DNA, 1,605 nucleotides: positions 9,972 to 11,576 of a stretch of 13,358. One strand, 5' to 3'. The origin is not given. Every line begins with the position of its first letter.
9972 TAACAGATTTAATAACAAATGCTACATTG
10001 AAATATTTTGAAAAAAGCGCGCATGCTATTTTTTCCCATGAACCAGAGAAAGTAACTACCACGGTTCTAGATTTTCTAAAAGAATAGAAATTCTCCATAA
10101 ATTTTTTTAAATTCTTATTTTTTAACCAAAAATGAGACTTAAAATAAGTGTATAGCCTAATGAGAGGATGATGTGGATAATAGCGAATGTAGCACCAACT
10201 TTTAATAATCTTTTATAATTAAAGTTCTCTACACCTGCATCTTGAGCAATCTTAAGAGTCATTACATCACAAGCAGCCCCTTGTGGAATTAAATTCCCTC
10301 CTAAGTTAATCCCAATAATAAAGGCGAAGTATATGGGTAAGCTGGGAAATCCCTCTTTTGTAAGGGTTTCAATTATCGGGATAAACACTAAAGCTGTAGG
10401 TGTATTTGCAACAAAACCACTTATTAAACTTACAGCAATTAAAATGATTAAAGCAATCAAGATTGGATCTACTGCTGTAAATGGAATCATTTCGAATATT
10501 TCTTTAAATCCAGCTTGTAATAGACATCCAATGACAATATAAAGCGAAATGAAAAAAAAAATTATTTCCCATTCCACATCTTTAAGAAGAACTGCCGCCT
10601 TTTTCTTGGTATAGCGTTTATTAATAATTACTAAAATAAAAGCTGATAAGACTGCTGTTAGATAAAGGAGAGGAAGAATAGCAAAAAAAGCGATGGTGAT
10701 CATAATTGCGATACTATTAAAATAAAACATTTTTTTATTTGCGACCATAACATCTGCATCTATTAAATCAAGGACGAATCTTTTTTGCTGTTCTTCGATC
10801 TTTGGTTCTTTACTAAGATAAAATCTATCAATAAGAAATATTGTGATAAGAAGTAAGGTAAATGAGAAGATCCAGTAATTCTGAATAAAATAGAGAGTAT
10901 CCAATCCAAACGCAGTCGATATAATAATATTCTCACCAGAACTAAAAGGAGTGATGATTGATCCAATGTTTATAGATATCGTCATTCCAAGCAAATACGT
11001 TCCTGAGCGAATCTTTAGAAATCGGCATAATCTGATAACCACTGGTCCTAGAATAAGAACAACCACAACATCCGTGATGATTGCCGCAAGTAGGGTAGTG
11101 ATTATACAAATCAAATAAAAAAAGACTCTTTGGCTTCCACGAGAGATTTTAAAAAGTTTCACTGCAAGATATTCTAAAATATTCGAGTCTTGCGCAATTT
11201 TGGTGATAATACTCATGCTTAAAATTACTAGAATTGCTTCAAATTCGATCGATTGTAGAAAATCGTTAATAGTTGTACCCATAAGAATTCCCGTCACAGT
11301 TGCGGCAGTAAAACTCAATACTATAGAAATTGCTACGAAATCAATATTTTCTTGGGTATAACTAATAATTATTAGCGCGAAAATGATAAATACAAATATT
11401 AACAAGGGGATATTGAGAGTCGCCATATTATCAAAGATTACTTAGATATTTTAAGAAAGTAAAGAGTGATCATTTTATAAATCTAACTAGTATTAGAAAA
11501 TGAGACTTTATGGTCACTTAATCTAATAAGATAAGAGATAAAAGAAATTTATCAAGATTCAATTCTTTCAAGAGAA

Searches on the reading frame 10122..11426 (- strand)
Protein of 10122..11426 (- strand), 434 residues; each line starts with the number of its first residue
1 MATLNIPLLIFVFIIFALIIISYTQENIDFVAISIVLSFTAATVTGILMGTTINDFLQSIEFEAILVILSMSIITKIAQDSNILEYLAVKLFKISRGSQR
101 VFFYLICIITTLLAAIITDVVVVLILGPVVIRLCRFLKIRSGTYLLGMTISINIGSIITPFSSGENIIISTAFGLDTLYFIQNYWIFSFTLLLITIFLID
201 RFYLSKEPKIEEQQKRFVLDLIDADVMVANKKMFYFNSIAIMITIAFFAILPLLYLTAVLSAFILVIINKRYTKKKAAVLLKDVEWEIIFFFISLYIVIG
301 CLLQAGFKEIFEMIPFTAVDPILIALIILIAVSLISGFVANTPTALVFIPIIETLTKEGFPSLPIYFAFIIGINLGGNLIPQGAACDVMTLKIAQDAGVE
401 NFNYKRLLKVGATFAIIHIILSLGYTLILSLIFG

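Call 6: search_protein_families(library=pfam, proteins=[window:10122-11426:-], max_evalue=0.001)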
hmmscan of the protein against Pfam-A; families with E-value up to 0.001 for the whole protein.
window:10122-11426:- (434 aa): 3 families
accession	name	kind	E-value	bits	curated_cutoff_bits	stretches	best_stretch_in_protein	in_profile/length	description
PF03600.22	CitMHS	-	8.3e-47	160.3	31.9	2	36-372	13-336/336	Citrate transporter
PF02040.21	ArsB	-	4.9e-09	36.5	22.2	1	10-423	3-416/423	Arsenical pump membrane protein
PF07158.17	MatC_N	-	8.9e-05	23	23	1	9-139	5-132/149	Dicarboxylate carrier protein MatC N-terminus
